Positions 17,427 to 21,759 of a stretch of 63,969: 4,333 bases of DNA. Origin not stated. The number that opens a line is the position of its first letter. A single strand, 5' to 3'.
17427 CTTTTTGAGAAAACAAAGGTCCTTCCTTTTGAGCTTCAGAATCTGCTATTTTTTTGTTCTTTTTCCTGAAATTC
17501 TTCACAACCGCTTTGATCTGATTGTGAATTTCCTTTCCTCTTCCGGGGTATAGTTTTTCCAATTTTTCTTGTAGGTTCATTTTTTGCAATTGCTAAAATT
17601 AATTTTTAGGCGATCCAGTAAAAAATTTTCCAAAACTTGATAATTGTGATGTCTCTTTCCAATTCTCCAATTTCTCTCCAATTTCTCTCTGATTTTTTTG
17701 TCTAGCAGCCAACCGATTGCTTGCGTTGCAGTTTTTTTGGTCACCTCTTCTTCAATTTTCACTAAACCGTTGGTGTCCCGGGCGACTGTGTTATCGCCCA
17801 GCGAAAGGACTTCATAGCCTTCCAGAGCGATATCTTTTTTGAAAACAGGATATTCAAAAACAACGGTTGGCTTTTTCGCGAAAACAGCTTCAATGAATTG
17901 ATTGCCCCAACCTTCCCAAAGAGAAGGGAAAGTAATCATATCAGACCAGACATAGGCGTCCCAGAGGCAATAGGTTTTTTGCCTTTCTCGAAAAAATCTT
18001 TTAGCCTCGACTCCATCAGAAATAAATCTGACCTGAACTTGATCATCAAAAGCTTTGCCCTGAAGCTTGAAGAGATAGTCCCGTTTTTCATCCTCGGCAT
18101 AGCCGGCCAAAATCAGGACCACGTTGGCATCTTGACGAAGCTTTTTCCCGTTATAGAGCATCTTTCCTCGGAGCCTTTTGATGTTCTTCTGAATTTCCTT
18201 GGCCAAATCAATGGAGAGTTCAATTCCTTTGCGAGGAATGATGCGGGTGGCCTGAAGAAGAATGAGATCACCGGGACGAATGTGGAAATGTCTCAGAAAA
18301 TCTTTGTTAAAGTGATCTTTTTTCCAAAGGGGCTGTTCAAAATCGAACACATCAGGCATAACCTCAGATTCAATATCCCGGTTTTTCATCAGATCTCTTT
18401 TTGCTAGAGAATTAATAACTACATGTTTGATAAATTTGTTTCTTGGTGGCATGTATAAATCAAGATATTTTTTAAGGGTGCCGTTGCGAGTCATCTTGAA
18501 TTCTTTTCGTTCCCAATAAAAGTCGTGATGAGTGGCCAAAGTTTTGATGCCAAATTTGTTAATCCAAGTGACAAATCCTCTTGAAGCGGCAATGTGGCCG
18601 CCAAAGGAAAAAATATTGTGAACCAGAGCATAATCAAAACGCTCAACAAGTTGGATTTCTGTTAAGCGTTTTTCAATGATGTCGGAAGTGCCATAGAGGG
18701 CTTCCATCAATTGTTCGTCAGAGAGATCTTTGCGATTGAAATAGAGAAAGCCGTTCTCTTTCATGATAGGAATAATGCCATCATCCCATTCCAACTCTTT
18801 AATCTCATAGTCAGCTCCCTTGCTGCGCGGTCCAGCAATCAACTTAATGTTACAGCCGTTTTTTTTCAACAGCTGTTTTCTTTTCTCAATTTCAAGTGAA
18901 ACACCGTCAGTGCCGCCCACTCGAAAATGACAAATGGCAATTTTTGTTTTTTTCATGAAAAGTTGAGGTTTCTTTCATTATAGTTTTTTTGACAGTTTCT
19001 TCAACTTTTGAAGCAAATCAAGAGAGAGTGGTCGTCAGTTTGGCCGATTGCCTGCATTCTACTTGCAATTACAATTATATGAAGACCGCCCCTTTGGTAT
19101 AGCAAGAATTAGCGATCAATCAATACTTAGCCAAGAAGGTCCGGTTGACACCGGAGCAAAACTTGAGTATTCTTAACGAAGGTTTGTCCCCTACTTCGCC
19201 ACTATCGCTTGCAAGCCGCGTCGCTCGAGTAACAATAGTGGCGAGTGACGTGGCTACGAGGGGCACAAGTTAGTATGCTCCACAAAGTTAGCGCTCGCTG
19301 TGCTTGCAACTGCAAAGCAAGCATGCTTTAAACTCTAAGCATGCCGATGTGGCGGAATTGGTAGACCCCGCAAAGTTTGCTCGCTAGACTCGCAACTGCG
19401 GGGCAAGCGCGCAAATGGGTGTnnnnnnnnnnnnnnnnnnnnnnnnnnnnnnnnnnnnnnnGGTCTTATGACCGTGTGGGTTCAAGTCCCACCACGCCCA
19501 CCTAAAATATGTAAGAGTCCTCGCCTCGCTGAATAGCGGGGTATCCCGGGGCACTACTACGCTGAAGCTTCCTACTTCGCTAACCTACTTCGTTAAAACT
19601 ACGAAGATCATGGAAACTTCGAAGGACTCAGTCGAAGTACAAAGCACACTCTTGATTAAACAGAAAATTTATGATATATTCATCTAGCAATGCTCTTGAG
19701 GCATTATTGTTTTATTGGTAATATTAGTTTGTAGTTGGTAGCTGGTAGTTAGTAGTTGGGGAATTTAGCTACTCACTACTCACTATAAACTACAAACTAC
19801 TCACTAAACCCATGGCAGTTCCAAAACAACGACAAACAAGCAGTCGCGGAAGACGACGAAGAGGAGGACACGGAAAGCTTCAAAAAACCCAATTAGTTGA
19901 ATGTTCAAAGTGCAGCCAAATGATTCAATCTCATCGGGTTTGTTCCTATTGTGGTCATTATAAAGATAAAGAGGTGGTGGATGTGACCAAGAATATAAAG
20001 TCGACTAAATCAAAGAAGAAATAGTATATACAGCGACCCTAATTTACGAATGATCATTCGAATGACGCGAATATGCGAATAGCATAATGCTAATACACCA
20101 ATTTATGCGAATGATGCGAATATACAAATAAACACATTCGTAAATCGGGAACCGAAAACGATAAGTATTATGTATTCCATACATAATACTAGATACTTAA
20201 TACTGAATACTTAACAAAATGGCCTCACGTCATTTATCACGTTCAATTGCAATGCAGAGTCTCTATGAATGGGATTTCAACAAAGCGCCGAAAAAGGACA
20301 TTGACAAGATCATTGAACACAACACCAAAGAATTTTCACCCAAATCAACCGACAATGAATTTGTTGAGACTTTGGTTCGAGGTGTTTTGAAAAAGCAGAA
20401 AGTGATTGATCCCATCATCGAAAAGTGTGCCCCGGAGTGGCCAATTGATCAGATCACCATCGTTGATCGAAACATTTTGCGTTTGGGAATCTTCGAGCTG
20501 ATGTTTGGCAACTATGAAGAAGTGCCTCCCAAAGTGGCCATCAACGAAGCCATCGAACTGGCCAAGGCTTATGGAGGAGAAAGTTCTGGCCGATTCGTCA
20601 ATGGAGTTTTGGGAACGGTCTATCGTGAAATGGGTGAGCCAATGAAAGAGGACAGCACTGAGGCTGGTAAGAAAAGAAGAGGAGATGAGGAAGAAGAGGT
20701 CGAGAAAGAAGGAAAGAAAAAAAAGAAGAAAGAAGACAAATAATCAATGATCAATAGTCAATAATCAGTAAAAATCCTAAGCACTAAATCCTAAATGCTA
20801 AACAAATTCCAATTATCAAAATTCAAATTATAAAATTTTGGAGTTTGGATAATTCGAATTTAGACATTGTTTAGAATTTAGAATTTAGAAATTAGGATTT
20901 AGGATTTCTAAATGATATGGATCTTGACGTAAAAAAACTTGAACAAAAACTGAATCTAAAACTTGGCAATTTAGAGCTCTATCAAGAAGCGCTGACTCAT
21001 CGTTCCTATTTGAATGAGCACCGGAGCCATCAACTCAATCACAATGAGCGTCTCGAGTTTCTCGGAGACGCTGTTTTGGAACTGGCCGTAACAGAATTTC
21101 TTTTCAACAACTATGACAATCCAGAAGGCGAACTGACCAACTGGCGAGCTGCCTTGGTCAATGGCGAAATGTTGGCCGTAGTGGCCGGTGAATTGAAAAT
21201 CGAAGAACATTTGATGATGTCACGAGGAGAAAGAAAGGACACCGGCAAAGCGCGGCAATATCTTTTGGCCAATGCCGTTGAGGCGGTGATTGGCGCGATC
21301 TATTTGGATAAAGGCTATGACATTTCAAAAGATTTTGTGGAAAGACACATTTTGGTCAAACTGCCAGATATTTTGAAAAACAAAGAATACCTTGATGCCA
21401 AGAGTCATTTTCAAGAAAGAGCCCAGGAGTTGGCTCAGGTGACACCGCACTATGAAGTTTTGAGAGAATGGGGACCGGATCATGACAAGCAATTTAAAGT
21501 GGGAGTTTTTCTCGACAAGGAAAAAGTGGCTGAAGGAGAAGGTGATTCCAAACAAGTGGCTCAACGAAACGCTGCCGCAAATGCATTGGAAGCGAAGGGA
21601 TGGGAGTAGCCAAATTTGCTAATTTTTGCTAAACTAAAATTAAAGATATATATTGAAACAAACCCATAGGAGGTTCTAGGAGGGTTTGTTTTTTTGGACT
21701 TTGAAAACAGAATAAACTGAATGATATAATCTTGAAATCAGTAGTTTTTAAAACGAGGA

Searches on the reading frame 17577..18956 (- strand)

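Call 12: search_protein_families(library=pfam, proteins=[window:17577-18956:-])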
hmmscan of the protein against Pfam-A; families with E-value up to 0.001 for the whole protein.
window:17577-18956:- (459 aa): 2 families
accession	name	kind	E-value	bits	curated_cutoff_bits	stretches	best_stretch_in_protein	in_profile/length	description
PF00534.26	Glycos_transf_1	-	2.5e-09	37.4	26.4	1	226-374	11-129/172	Glycosyl transferases group 1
PF13692.12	Glyco_trans_1_4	-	5.3e-05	24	27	1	273-370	27-109/142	Glycosyl transferases group 1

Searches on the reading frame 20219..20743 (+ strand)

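Call 79: search_protein_families(library=pfam, proteins=[window:20219-20743:+], max_evalue=0.001)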
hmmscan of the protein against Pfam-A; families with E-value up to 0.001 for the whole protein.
window:20219-20743:+ (174 aa): 1 family
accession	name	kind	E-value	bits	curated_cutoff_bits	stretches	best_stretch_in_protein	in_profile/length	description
PF01029.23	NusB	-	7.3e-37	127.2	23.1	1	7-136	3-133/133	NusB family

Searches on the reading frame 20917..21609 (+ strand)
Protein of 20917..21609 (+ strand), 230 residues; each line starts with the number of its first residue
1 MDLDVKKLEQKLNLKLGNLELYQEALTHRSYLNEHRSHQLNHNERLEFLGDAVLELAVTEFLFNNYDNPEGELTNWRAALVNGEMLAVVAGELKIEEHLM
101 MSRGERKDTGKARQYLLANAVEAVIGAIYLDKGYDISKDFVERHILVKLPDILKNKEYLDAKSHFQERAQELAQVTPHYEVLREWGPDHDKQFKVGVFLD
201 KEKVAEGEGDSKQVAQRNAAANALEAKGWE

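Call 79: search_protein_families(library=pfam, proteins=[window:20917-21609:+], max_evalue=0.001)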
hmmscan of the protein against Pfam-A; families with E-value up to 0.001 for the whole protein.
window:20917-21609:+ (230 aa): 4 families
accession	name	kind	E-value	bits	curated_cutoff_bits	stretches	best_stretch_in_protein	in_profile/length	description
PF14622.11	Ribonucleas_3_3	-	1.5e-39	135.5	35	1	20-148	3-127/128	Ribonuclease-III-like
PF00636.31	Ribonuclease_3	-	1.1e-25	90.7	27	1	44-133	1-102/102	Ribonuclease III domain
PF00035.32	dsrm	-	5.4e-14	53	23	1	161-225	1-64/66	Double-stranded RNA binding motif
PF22935.1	RM44_endonuclase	-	1.2e-05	25.9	27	1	18-128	19-139/139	Large ribosomal subunit protein mL44, endonuclease domain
